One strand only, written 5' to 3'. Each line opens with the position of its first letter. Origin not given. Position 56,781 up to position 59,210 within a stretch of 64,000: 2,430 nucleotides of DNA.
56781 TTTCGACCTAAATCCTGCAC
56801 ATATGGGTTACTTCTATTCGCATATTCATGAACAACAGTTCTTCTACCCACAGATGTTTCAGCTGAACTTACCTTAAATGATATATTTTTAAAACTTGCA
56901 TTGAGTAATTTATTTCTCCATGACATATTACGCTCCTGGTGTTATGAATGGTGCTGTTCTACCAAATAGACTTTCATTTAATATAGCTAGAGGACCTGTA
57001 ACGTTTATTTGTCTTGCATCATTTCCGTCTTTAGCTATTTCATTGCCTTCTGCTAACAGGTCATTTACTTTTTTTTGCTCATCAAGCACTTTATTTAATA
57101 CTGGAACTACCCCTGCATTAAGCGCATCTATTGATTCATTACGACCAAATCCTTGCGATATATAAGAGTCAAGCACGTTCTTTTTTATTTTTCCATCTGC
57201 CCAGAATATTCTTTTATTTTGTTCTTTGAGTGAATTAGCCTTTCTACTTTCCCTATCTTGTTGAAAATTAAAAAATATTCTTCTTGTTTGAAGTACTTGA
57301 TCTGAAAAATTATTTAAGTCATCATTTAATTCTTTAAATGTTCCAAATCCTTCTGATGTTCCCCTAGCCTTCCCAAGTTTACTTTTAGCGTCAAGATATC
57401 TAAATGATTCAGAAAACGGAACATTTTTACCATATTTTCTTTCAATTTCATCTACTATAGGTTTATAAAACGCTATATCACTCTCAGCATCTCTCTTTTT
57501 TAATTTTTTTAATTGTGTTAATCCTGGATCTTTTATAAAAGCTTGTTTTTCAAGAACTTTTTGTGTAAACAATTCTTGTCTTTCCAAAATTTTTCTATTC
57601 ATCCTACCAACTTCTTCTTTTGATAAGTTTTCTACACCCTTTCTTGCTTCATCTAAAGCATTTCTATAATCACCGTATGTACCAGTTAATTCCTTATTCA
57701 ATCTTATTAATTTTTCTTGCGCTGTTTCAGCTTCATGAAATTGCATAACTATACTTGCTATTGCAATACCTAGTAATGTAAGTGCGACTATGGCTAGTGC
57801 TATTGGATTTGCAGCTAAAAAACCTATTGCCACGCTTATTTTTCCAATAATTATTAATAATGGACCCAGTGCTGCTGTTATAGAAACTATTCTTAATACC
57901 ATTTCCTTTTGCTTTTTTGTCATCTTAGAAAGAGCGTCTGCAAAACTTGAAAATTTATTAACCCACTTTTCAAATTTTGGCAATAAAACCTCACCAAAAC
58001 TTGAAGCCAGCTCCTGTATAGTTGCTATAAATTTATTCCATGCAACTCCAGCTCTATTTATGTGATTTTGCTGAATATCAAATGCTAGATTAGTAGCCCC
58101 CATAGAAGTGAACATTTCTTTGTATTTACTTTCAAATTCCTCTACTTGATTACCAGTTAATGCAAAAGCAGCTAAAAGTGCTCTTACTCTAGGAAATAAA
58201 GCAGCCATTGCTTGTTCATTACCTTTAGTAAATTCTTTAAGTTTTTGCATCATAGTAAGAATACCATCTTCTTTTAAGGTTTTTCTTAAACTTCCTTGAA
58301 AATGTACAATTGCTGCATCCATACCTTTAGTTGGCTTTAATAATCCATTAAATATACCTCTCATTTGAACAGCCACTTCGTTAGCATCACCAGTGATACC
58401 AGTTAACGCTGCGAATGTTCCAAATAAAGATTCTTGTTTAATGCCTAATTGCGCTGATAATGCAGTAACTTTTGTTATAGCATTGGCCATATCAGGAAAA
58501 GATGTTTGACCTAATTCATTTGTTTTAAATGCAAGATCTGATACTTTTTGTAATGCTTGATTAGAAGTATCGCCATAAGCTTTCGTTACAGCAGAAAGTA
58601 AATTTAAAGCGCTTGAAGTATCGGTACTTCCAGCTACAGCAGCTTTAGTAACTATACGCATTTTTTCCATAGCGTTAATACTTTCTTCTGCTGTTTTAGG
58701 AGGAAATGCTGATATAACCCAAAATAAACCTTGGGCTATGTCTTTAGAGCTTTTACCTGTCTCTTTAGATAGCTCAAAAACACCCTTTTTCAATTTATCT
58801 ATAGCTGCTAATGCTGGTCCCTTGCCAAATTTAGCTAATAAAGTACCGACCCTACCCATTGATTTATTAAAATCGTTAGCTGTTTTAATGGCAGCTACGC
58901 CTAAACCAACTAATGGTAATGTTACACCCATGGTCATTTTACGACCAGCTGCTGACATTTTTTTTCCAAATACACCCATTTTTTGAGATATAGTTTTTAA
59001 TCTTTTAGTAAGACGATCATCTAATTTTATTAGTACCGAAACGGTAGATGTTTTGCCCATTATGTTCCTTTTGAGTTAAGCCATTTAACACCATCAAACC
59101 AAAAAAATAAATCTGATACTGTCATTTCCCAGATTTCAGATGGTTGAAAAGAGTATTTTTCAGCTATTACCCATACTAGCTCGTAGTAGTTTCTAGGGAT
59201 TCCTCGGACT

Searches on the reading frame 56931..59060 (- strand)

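Call 98: search_protein_families(library=phrogs, proteins=[window:56931-59060:-], max_evalue=0.00001)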
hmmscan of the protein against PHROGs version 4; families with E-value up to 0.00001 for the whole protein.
window:56931-59060:- (710 aa): 12 families
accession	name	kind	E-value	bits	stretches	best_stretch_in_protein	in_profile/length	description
phrog_1533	-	tail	5.5e-47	161.1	1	15-416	206-609/1688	tail length tape measure protein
phrog_991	-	tail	5.3e-46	157.9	1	11-438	246-660/1966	tail length tape measure protein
phrog_4704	-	tail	6.5e-36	125.2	1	16-416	174-570/625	tail length tape measure protein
phrog_1272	-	tail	4.3e-35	121.8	1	19-432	217-625/1606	tail length tape measure protein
phrog_1293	-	tail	3.6e-29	102.3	1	17-419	138-545/1424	tail length tape measure protein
phrog_23013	-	tail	8.1e-27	94.3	1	24-423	99-484/1379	tail length tape measure protein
phrog_28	-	tail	4.9e-26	92.6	1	16-434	231-673/1228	tail length tape measure protein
phrog_5448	-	tail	5e-15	54.5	1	16-428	223-665/3103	tail length tape measure protein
phrog_14441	-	tail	3.1e-10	41.2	1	3-222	3-228/241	tail length tape measure protein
phrog_5218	-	unknown function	1.7e-08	34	1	15-522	176-758/1599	-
phrog_13268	-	unknown function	1.2e-07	32.7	1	20-74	295-349/362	-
phrog_10030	-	tail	2.8e-07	29.2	1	20-416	140-553/2105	tail length tape measure protein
